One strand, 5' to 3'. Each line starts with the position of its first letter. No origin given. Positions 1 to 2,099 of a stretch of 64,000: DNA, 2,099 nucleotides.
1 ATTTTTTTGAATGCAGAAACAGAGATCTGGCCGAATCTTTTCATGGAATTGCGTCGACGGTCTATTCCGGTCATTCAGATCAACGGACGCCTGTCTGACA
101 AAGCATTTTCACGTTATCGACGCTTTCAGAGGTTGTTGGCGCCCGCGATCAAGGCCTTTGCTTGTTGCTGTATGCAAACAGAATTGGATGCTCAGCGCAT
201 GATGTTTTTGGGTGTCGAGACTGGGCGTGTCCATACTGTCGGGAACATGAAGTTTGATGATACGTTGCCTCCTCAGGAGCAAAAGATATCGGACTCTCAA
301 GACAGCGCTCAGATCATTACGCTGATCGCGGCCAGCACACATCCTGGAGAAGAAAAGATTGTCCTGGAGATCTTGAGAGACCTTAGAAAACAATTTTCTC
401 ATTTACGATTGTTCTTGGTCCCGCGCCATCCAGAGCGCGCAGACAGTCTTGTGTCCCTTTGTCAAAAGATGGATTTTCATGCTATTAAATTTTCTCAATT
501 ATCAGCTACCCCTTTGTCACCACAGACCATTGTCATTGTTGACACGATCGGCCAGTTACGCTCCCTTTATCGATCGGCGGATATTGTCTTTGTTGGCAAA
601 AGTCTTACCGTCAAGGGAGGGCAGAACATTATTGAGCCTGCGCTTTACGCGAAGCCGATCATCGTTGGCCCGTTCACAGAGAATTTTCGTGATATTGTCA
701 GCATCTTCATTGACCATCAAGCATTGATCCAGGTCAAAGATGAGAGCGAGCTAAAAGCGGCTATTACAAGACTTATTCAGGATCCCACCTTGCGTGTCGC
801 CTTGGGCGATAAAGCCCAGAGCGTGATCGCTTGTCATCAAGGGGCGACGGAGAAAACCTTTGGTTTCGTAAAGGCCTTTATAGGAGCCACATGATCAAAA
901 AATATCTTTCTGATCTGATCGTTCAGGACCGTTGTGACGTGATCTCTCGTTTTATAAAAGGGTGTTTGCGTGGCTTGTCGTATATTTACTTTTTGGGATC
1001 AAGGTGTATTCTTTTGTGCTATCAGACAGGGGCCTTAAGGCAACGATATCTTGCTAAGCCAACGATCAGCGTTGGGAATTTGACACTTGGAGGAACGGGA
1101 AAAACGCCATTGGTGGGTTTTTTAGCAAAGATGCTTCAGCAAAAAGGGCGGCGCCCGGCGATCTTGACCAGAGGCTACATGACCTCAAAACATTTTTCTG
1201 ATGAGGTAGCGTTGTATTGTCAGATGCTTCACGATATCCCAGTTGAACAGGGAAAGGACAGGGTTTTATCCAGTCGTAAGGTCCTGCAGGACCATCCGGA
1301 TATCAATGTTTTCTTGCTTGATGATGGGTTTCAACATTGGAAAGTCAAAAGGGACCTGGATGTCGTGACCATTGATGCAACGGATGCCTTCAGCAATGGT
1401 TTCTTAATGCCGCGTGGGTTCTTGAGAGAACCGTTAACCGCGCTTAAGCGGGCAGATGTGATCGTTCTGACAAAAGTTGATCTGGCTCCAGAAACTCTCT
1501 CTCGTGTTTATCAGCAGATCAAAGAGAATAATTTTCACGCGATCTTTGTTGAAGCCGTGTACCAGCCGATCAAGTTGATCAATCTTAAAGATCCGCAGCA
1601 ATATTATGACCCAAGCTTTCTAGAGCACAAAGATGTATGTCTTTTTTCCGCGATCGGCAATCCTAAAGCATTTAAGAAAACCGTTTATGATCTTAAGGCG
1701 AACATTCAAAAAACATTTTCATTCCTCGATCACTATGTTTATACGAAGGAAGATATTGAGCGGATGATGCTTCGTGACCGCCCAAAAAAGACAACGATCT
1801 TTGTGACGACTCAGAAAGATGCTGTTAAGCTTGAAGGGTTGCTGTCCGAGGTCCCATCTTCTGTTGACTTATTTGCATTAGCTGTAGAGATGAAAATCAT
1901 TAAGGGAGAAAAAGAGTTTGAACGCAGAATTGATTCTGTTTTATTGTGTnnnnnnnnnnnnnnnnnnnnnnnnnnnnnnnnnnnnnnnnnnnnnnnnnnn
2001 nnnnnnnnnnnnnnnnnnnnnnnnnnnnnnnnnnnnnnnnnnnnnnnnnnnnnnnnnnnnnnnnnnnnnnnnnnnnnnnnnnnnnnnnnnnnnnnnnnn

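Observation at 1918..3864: LpxL-type late acyltransferase fused to an ELM1/DUF1022-like domain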

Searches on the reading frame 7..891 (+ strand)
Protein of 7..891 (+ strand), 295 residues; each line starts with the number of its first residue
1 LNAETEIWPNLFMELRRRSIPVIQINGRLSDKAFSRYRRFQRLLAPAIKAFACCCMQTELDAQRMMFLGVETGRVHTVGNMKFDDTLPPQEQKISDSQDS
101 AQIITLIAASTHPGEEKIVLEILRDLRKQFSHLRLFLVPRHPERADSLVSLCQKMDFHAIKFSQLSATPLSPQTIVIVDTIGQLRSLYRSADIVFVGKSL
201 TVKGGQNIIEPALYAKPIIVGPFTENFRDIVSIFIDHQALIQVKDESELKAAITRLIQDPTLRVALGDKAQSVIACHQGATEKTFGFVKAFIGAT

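Call 3: search_protein_families(library=pfam, proteins=[window:7-891:+], max_evalue=0.01)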
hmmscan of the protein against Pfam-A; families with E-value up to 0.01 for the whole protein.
window:7-891:+ (295 aa): 4 families
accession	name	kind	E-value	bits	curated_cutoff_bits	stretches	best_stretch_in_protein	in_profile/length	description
PF04413.22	Glycos_transf_N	-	6.7e-27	94.6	23.9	1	3-84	97-178/179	3-Deoxy-D-manno-octulosonic-acid transferase (kdotransferase)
PF00534.26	Glycos_transf_1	-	2.2e-06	27.8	26.4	1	178-271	79-170/172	Glycosyl transferases group 1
PF13692.12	Glyco_trans_1_4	-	0.00098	19.8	27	1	123-259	24-142/142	Glycosyl transferases group 1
PF02350.25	Epimerase_2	-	0.0052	16.1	30.6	1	55-156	127-240/347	UDP-N-acetylglucosamine 2-epimerase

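Call 4: search_protein_families(library=ncbifam, proteins=[window:7-891:+], max_evalue=0.01)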
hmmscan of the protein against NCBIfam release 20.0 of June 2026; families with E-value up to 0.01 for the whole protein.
window:7-891:+ (295 aa): 6 families
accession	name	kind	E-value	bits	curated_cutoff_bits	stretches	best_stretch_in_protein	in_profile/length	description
NF004388.0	PRK05749.1-4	equivalog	2.7e-74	250.2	438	1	4-289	131-418/425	lipid IV(A) 3-deoxy-D-manno-octulosonic acid transferase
NF004386.0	PRK05749.1-2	equivalog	8.1e-61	206.1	524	1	4-292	133-427/433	lipid IV(A) 3-deoxy-D-manno-octulosonic acid transferase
NF004385.0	PRK05749.1-1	equivalog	1.8e-60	204.8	590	1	4-291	130-419/425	lipid IV(A) 3-deoxy-D-manno-octulosonic acid transferase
NF004387.0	PRK05749.1-3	equivalog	4.7e-57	193.7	617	1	2-292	134-423/440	lipid IV(A) 3-deoxy-D-manno-octulosonic acid transferase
NF004389.0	PRK05749.1-5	equivalog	1.1e-53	182.6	363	1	3-257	128-376/402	lipid IV(A) 3-deoxy-D-manno-octulosonic acid transferase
NF038229.1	Glyco4_Geo_Pelo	equivalog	0.00083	18.5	400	1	183-277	230-319/338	GPMC system family 4 glycosyltransferase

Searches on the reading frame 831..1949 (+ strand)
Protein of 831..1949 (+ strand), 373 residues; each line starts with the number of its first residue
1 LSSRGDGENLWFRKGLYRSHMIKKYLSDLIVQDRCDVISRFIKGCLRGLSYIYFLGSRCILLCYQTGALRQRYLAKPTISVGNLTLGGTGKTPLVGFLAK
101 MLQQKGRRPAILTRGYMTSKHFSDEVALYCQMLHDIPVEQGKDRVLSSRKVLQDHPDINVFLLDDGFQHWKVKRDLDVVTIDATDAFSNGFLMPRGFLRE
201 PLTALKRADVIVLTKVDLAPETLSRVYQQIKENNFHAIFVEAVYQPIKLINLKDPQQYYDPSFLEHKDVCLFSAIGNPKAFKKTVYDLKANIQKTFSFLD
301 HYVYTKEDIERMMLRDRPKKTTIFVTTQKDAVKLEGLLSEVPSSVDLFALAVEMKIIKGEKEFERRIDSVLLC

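Call 3: search_protein_families(library=pfam, proteins=[window:831-1949:+], max_evalue=0.01)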
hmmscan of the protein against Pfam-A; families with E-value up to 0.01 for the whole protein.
window:831-1949:+ (373 aa): 2 families
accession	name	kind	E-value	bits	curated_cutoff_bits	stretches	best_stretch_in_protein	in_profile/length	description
PF02606.20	LpxK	-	4.8e-70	236.7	27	1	45-371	4-327/328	Tetraacyldisaccharide-1-P 4'-kinase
PF02492.25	cobW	-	0.0012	18.9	20.7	0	200-239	137-178/180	CobW/HypB/UreG, nucleotide-binding domain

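Call 4: search_protein_families(library=ncbifam, proteins=[window:831-1949:+], max_evalue=0.01)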
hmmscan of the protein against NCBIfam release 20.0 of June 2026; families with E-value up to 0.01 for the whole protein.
window:831-1949:+ (373 aa): 2 families
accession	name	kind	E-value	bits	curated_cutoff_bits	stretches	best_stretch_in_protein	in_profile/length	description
TIGR00682.1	lpxK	equivalog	2.9e-52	177.7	91.95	1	49-342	1-299/324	tetraacyldisaccharide 4'-kinase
NF001892.0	PRK00652.1-5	equivalog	1e-26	93.7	327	2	38-252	19-231/308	tetraacyldisaccharide 4'-kinase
